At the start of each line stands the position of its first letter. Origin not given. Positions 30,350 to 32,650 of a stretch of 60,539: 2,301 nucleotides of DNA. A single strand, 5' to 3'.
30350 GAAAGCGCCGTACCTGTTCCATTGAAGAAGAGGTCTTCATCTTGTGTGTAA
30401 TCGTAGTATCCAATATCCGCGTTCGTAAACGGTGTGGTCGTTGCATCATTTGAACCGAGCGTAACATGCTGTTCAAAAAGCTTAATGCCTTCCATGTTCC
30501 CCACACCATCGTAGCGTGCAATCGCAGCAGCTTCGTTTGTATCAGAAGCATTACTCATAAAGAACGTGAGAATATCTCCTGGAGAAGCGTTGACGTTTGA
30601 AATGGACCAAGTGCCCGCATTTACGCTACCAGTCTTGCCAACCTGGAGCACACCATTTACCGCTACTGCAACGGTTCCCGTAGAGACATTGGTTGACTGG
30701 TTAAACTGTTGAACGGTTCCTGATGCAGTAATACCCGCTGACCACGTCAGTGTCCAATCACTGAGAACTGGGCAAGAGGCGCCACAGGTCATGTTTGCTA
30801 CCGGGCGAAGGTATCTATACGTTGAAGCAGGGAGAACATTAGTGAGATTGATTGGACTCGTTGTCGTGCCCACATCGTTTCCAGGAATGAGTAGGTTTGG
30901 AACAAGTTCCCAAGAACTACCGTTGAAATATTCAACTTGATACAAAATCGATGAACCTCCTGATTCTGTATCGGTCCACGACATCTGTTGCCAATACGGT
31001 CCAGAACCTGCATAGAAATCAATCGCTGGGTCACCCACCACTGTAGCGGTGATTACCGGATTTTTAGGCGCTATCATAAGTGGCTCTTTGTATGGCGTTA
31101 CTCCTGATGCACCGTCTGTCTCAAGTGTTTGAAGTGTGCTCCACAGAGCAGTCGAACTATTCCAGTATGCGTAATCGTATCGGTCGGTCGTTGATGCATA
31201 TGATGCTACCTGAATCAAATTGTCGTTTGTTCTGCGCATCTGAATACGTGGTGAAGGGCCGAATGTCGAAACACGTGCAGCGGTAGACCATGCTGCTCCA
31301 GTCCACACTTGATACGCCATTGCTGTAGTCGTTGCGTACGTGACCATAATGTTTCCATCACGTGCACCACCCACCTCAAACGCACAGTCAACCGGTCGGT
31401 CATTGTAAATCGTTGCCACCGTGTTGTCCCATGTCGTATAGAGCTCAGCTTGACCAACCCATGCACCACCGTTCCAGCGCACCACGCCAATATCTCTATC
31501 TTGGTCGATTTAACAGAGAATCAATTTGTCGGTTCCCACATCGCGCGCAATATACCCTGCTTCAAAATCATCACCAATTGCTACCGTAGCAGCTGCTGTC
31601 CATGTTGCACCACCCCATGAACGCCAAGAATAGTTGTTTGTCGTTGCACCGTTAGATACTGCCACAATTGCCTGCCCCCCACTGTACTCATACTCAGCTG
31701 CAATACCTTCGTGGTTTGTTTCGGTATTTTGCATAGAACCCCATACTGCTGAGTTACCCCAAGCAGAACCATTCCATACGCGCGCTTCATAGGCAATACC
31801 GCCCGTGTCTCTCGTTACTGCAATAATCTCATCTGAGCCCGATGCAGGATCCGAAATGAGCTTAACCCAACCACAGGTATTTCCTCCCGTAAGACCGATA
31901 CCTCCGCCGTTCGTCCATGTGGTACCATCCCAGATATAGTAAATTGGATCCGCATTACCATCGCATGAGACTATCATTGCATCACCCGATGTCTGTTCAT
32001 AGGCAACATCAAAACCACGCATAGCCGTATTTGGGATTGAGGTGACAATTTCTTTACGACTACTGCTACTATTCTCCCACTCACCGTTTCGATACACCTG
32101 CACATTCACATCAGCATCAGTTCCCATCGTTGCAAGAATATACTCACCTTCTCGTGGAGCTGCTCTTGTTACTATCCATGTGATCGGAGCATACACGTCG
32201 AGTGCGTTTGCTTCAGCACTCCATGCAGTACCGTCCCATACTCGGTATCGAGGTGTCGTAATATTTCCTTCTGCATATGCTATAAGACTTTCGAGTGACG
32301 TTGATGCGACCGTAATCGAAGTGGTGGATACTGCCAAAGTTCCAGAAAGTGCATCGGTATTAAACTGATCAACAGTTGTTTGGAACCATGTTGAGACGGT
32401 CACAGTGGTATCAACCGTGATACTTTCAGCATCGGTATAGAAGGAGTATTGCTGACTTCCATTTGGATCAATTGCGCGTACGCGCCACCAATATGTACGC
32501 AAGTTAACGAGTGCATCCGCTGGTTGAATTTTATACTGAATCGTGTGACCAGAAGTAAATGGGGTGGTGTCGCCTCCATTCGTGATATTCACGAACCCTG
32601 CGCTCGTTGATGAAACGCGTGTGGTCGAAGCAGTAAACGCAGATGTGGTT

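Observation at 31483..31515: A single in-frame TAA splits what looks like one ~6,360-codon giant surface-protein gene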

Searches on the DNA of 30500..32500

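Call 58: search_rna_families(source=window, start=30500, end=32500, threshold=evalue, max_evalue=1)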
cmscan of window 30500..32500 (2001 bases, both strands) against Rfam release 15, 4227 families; matches with E-value up to 1: 1.
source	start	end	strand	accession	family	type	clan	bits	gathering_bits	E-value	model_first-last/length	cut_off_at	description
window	32022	32070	+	RF04025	mir-7964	Gene; miRNA;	-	21.7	80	0.28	1-51/51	no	mir-7964 microRNA precursor family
